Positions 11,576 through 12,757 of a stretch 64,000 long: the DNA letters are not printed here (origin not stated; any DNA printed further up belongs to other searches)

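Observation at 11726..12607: Parvulin-like PPIase-domain gene translationally coupled to the T1SS ABC transporter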

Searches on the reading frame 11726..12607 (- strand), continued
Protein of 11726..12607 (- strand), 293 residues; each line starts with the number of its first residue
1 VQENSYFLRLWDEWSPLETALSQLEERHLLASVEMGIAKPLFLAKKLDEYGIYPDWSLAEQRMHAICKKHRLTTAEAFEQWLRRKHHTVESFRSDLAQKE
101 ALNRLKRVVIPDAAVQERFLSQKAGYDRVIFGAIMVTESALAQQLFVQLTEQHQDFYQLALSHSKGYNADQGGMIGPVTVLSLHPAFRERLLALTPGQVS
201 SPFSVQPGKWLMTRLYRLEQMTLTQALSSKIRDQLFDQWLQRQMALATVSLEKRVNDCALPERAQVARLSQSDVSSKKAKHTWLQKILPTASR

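Call 49: get_annotated_region(hit=H1, flank=9000)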
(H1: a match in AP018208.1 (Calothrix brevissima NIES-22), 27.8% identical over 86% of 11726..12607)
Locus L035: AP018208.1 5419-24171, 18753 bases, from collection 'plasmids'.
description: Calothrix brevissima NIES-22 plasmid plasmid1 DNA, complete genome
organism: Calothrix brevissima NIES-22 (NCBI taxid 1973478)
taxonomy: Bacteria; Cyanobacteriota; Cyanophyceae; Nostocales; Calotrichaceae; Calothrix; Calothrix brevissima; Calothrix brevissima NIES-22
host: -; source: -; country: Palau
typing (MOB-suite, as given by PLSDB): non-mobilizable; replicon rep_cluster_37
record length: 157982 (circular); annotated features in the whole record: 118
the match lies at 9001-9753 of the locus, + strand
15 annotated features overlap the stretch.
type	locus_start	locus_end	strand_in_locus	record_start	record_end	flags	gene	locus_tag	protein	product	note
CDS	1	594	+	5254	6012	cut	-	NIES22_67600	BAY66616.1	type 11 methyltransferase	-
CDS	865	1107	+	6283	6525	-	-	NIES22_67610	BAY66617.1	hypothetical protein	-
CDS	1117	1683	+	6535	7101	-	-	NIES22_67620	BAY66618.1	hypothetical protein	-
CDS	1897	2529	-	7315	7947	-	-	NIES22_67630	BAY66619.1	glutathione S-transferase domain-containing protein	-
CDS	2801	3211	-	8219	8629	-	-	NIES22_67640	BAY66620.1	glyoxalase/bleomycin resistance protein/dioxygenase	-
CDS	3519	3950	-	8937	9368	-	-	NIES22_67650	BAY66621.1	DGPFAETKE family protein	-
CDS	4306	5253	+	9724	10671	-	-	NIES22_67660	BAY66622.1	transposase IS701 family protein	-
CDS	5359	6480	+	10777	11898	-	-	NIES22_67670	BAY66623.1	RNA polymerase ECF-subfamily sigma factor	-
CDS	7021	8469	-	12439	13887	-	-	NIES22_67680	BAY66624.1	hypothetical protein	-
CDS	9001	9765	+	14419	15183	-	-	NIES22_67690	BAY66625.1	hypothetical protein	-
CDS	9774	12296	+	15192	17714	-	-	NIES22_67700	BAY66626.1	type I secretion system ATPase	-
CDS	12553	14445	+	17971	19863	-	-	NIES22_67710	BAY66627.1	hypothetical protein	-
CDS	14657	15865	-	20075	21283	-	-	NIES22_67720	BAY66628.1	HlyD family secretion protein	-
CDS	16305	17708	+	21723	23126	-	-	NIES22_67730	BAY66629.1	FAD-dependent pyridine nucleotide-disulfide oxidoreductase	-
CDS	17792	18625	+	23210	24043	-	-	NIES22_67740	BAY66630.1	cold shock protein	-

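Call 50: get_annotated_region(hit=H2, flank=9000)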
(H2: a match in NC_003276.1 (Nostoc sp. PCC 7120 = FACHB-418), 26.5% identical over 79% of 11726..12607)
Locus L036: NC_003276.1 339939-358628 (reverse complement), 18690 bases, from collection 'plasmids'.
description: Nostoc sp. PCC 7120 = FACHB-418 plasmid pCC7120alpha, complete sequence
organism: Nostoc sp. PCC 7120 = FACHB-418 (NCBI taxid 103690)
taxonomy: Bacteria; Cyanobacteriota; Cyanophyceae; Nostocales; Nostocaceae; Nostoc; Nostoc sp. PCC 7120 = FACHB-418
host: -; source: -; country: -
typing (MOB-suite, as given by PLSDB): conjugative; relaxase MOBV; mating-pair formation MPF_T
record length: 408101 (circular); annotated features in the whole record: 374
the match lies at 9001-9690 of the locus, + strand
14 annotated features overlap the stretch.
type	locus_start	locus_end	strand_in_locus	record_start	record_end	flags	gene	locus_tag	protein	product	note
CDS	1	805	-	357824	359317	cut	-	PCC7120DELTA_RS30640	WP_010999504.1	transposase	-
CDS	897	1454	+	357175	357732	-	-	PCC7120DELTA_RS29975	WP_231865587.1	HAD family acid phosphatase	-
CDS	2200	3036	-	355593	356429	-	-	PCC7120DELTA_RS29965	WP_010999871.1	pentapeptide repeat-containing protein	-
CDS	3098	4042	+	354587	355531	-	-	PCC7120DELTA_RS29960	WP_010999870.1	phosphodiester glycosidase family protein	-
CDS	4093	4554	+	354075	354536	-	-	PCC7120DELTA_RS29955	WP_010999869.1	cupin domain-containing protein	-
CDS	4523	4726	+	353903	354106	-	-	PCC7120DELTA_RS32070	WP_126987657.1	hypothetical protein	-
CDS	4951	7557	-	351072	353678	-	-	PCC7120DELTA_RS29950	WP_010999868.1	CHAT domain-containing protein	-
CDS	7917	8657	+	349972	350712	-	-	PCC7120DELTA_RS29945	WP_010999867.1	PPC domain-containing protein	-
CDS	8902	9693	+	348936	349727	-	-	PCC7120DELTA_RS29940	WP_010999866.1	peptidylprolyl isomerase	-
CDS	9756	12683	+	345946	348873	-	-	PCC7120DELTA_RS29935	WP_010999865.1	peptidase domain-containing ABC transporter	-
CDS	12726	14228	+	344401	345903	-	-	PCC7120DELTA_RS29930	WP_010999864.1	HlyD family efflux transporter periplasmic adaptor subunit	-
CDS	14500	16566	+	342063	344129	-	-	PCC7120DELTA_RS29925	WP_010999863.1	filamentous hemagglutinin N-terminal domain-containing protein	-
CDS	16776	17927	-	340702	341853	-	-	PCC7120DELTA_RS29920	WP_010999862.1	DUF1822 family protein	-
CDS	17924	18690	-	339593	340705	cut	-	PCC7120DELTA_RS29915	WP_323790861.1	sigma-70 family RNA polymerase sigma factor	GO:0006352 - DNA-templated transcription initiation [Evidence IEA]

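Call 51: fold_search(model_id=the predicted structure, library=pdb)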
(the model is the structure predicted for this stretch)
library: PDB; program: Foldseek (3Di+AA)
matches with E <= 10: 297; with E <= 0.001: 79
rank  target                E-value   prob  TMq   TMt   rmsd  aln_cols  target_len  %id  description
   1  6vj4                  8.9e-10  1.00  0.33  0.44  10.6       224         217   16  1.70 Angstrom Resolution Crystal Structure of Peptidylprolyl Isomerase (PrsA) from Bacillus anthracis (released 2020-02-05)
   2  4wo7_A                3.4e-09  1.00  0.30  0.34  14.8       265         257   15  Crystal Structure of PrsA from Bacillus subtilis (released 2014-12-24)
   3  5tvl_D                3.4e-09  1.00  0.32  0.35  13.1       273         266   14  Crystal structure of foldase protein PrsA from Streptococcus pneumoniae str. Canada MDR_19A (released 2016-11-23)
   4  6vj6_A                8.8e-09  1.00  0.39  0.43   8.4       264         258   16  2.55 Angstrom Resolution Crystal Structure of Peptidylprolyl Isomerase (PrsA) from Bacillus cereus (released 2020-02-05)
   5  5tvl_A                1.0e-08  1.00  0.31  0.33  11.7       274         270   14  Crystal structure of foldase protein PrsA from Streptococcus pneumoniae str. Canada MDR_19A (released 2016-11-23)
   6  9hg5_F                1.2e-08  1.00  0.30  0.30  13.4       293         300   13  BAM-SurA complex in the swing-in state with full length BamC resolved (released 2025-04-16)
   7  5htf_A                1.8e-08  1.00  0.34  0.38  13.6       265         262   15  Crystal Structure of PrsA1 from Listeria monocytogenes (released 2016-04-06)
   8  5tvl_B                1.9e-08  1.00  0.31  0.34  12.0       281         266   14  Crystal structure of foldase protein PrsA from Streptococcus pneumoniae str. Canada MDR_19A (released 2016-11-23)
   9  9hga_F                2.0e-08  1.00  0.33  0.32  19.5       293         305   14  BAM-SurA-darobactin complex in the swing-out state (released 2025-04-16)
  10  4wo7_B                2.0e-08  1.00  0.30  0.34  15.5       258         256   17  Crystal Structure of PrsA from Bacillus subtilis (released 2014-12-24)
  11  9a7d_B                2.4e-08  1.00  0.33  0.32  17.6       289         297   18  Integrative model of YRVJ-YACD by crosslinking MS and deep learning (released 2024-09-18)
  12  9hg7_F                4.9e-08  1.00  0.32  0.31  20.3       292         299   14  BAM-SurA complex in the swing-out state (released 2025-04-16)
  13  5tvl_C                8.8e-08  1.00  0.32  0.35  14.4       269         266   14  Crystal structure of foldase protein PrsA from Streptococcus pneumoniae str. Canada MDR_19A (released 2016-11-23)
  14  1m5y_A                1.3e-07  1.00  0.31  0.23  19.2       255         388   13  Crystallographic Structure of SurA, a Molecular Chaperone that Facilitates Outer Membrane Porin Folding (released 2002-11-08)
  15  2pv3_A                1.8e-07  1.00  0.30  0.31  12.2       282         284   13  Crystallographic Structure of SurA fragment lacking the second peptidyl-prolyl isomerase domain complexed with peptide (released 2007-10-02)
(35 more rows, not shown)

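Call 57: search_protein_families(library=pfam, proteins=[L036:9756-12683:+, L035:9774-12296:+], max_evalue=1)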
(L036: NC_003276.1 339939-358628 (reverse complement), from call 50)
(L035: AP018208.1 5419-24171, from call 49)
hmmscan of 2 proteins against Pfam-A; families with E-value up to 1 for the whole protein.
L036:9756-12683:+ (975 aa): 19 families
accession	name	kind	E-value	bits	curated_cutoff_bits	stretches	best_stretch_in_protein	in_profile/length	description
PF00664.28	ABC_membrane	-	7.4e-56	190.3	28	1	420-690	1-274/274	ABC transporter transmembrane region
PF00005.33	ABC_tran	-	1.7e-35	123.1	25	1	753-902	1-137/137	ABC transporter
PF03412.21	Peptidase_C39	-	8.5e-12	45.5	22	1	275-396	12-131/133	Peptidase C39 family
PF00027.35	cNMP_binding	-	3e-08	34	27.5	1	37-122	3-88/89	Cyclic nucleotide-binding domain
PF02463.25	SMC_N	-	5.3e-06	26.5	40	1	791-944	108-211/220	RecF/RecN/SMC N terminal domain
PF13401.12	AAA_22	-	0.0024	18.6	27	1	764-798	6-33/130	AAA domain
PF13555.12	AAA_29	-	0.0095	16.1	27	1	765-780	24-39/61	P-loop containing region of AAA domain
PF13304.12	AAA_21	-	0.015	15.8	27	1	766-785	2-21/304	AAA domain, putative AbiEii toxin, Type IV TA system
PF09818.15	ABC_ATPase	-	0.027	13.9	23.2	1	853-906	138-190/283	P-loop domain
PF13481.12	AAA_25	-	0.028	14.5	27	1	741-780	10-50/195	AAA domain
PF01935.23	DUF87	-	0.034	14.7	23.2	1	766-796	26-57/220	Helicase HerA, central domain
PF13476.12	AAA_23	-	0.041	14.9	27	1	754-781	11-37/201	AAA domain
PF06414.18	Zeta_toxin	-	0.048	13.5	22.3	1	768-798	21-51/199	Zeta toxin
PF13191.12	AAA_16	-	0.058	14.3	32.6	1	765-791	26-52/167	AAA ATPase domain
PF07693.20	KAP_NTPase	-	0.072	12.8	20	1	762-821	19-79/293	KAP family P-loop domain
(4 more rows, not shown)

L035:9774-12296:+ (840 aa): 14 families
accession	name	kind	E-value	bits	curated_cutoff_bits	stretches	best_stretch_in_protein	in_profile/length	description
PF00664.28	ABC_membrane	-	4.1e-54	184.6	28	1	287-551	4-271/274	ABC transporter transmembrane region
PF00005.33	ABC_tran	-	4.2e-32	112.1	25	1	617-766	1-137/137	ABC transporter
PF03412.21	Peptidase_C39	-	2e-11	44.3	22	1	148-261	14-130/133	Peptidase C39 family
PF02463.25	SMC_N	-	2.4e-08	34.1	40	1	682-806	135-209/220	RecF/RecN/SMC N terminal domain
PF00027.35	cNMP_binding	-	6.2e-06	26.5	27.5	1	32-110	2-86/89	Cyclic nucleotide-binding domain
PF13401.12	AAA_22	-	0.0023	18.7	27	1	628-784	6-108/130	AAA domain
PF13191.12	AAA_16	-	0.0094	16.9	32.6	1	628-791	25-166/167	AAA ATPase domain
PF13238.12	AAA_18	-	0.027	15.4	29.4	1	630-662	1-31/128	AAA domain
PF20703.3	nSTAND1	-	0.033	14.3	27.1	1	623-644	29-50/379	Novel STAND NTPase 1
PF13304.12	AAA_21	-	0.043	14.3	27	1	629-652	1-24/304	AAA domain, putative AbiEii toxin, Type IV TA system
PF13558.12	SbcC_Walker_B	-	0.049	14.3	27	1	730-780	25-88/90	SbcC/RAD50-like, Walker B motif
PF06414.18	Zeta_toxin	-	0.055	13.4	22.3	1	632-667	21-56/199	Zeta toxin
PF07693.20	KAP_NTPase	-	0.13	12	20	1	623-664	16-57/293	KAP family P-loop domain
PF13555.12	AAA_29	-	0.14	12.4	27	1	627-643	23-38/61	P-loop containing region of AAA domain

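Call 61: get_annotated_region(hit=H3, flank=6000)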
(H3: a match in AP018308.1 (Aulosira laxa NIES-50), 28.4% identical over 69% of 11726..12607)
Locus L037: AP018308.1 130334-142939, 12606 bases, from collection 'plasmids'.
description: Aulosira laxa NIES-50 plasmid plasmid1 DNA, complete genome
organism: Aulosira laxa NIES-50 (NCBI taxid 1541988)
taxonomy: Bacteria; Cyanobacteriota; Cyanophyceae; Nostocales; Fortieaceae; Aulosira; Aulosira laxa; Aulosira laxa NIES-50
host: -; source: -; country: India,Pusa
typing (MOB-suite, as given by PLSDB): conjugative; replicon rep_cluster_37; relaxase MOBP; mating-pair formation MPF_T
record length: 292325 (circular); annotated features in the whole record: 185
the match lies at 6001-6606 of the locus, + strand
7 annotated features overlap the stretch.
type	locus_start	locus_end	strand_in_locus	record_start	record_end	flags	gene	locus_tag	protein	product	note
CDS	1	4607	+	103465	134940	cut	-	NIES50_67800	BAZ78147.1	polymorphic membrane protein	-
CDS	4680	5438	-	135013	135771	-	-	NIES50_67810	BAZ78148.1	filamentous hemagglutinin outer membrane protein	-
CDS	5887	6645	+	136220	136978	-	-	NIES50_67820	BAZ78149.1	PpiC-type peptidyl-prolyl cis-trans isomerase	-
CDS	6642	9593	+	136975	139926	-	-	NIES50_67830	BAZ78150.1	toxin secretion ABC transporter ATP-binding protein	-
CDS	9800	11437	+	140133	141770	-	-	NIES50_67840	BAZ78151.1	hypothetical protein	-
CDS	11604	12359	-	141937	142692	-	-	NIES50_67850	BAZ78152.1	hypothetical protein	-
CDS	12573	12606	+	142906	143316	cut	-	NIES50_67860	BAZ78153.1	hypothetical protein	-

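Call 62: get_annotated_region(hit=H5, flank=6000)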
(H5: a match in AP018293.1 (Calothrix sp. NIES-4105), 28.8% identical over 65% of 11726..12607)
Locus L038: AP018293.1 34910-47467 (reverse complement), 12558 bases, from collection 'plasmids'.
description: Calothrix sp. NIES-4105 plasmid plasmid3 DNA, complete genome
organism: Calothrix sp. NIES-4105 (NCBI taxid 2005463)
taxonomy: Bacteria; Cyanobacteriota; Cyanophyceae; Nostocales; Calotrichaceae; Calothrix; Calothrix sp. NIES-4105
host: -; source: -; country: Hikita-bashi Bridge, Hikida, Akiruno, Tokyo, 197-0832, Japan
typing (MOB-suite, as given by PLSDB): mobilizable; relaxase MOBP
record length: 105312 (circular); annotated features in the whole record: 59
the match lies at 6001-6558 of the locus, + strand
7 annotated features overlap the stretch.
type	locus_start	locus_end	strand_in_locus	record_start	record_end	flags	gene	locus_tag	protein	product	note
CDS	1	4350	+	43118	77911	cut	-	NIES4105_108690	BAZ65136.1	peptidase S8/S53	-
CDS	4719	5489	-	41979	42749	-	-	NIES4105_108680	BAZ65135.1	filamentous hemagglutinin outer membrane protein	-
CDS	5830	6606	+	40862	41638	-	-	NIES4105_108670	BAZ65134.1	hypothetical protein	-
CDS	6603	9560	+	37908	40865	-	-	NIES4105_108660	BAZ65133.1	toxin secretion ABC transporter ATP-binding protein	-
CDS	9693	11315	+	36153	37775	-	-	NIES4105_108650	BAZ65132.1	hypothetical protein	-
CDS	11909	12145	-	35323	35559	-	-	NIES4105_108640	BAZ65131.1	XRE family transcriptional regulator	-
CDS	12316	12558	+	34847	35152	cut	-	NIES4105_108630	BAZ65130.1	hypothetical protein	-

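Call 63: get_annotated_region(hit=H12, flank=6000)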
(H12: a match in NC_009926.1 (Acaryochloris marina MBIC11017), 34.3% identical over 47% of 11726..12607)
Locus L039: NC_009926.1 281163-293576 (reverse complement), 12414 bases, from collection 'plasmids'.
description: Acaryochloris marina MBIC11017 plasmid pREB1, complete sequence
organism: Acaryochloris marina MBIC11017 (NCBI taxid 329726)
taxonomy: Bacteria; Cyanobacteriota; Cyanophyceae; Acaryochloridales; Acaryochloridaceae; Acaryochloris; Acaryochloris marina; Acaryochloris marina MBIC11017
host: -; source: -; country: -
typing (MOB-suite, as given by PLSDB): conjugative; replicon rep_cluster_1522; relaxase MOBF; mating-pair formation MPF_T
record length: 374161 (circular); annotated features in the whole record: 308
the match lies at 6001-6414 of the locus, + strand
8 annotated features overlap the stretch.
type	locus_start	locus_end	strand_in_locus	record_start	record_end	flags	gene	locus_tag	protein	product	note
CDS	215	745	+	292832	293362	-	-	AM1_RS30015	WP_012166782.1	toxin-activating lysine-acyltransferase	GO:0009404 - toxin metabolic process [Evidence IEA]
CDS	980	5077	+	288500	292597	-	-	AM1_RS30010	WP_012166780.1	calcium-binding protein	-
CDS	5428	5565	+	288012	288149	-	-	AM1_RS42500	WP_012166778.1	hypothetical protein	-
CDS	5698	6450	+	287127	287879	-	-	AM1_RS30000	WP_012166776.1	peptidylprolyl isomerase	-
CDS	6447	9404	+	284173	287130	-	-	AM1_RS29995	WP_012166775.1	peptidase domain-containing ABC transporter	-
CDS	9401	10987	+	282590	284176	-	-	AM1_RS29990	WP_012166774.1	HlyD family efflux transporter periplasmic adaptor subunit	-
CDS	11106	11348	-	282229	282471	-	-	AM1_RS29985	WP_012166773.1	DUF6429 family protein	-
CDS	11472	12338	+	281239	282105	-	-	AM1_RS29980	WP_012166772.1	Rpn family recombination-promoting nuclease/putative transposase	-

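Call 64: get_annotated_region(hit=H13, flank=6000)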
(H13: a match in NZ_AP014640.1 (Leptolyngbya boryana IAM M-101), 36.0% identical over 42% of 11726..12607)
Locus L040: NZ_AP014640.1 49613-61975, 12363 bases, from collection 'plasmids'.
description: Leptolyngbya boryana IAM M-101 plasmid pLBX
organism: Leptolyngbya boryana IAM M-101 (NCBI taxid 411966)
taxonomy: Bacteria; Cyanobacteriota; Cyanophyceae; Leptolyngbyales; Leptolyngbyaceae; Leptolyngbya; Leptolyngbya boryana; Leptolyngbya boryana IAM M-101
host: -; source: -; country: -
typing (MOB-suite, as given by PLSDB): non-mobilizable
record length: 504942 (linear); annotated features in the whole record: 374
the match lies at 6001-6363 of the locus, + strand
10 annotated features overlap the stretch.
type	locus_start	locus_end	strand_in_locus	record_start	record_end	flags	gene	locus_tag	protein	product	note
CDS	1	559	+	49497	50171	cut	-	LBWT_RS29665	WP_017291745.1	hypothetical protein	-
CDS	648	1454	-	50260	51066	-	-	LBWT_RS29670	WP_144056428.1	SMI1/KNR4 family protein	-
CDS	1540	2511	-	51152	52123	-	-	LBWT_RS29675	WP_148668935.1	RHS repeat-associated core domain-containing protein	-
CDS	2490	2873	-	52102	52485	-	-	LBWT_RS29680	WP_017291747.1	hypothetical protein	-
CDS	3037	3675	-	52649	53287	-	-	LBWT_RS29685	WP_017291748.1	hypothetical protein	-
CDS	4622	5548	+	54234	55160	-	-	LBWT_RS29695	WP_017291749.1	tyrosine-type recombinase/integrase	GO:0015074 - DNA integration [Evidence IEA]; GO:0006310 - DNA recombination [Evidence IEA]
CDS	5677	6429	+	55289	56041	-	-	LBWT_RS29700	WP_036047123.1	peptidylprolyl isomerase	-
CDS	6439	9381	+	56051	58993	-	-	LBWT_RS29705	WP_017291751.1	peptidase domain-containing ABC transporter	-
CDS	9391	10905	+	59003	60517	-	-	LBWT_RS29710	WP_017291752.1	HlyD family efflux transporter periplasmic adaptor subunit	-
CDS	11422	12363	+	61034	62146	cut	-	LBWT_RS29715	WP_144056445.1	transposase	GO:0006313 - DNA transposition [Evidence IEA]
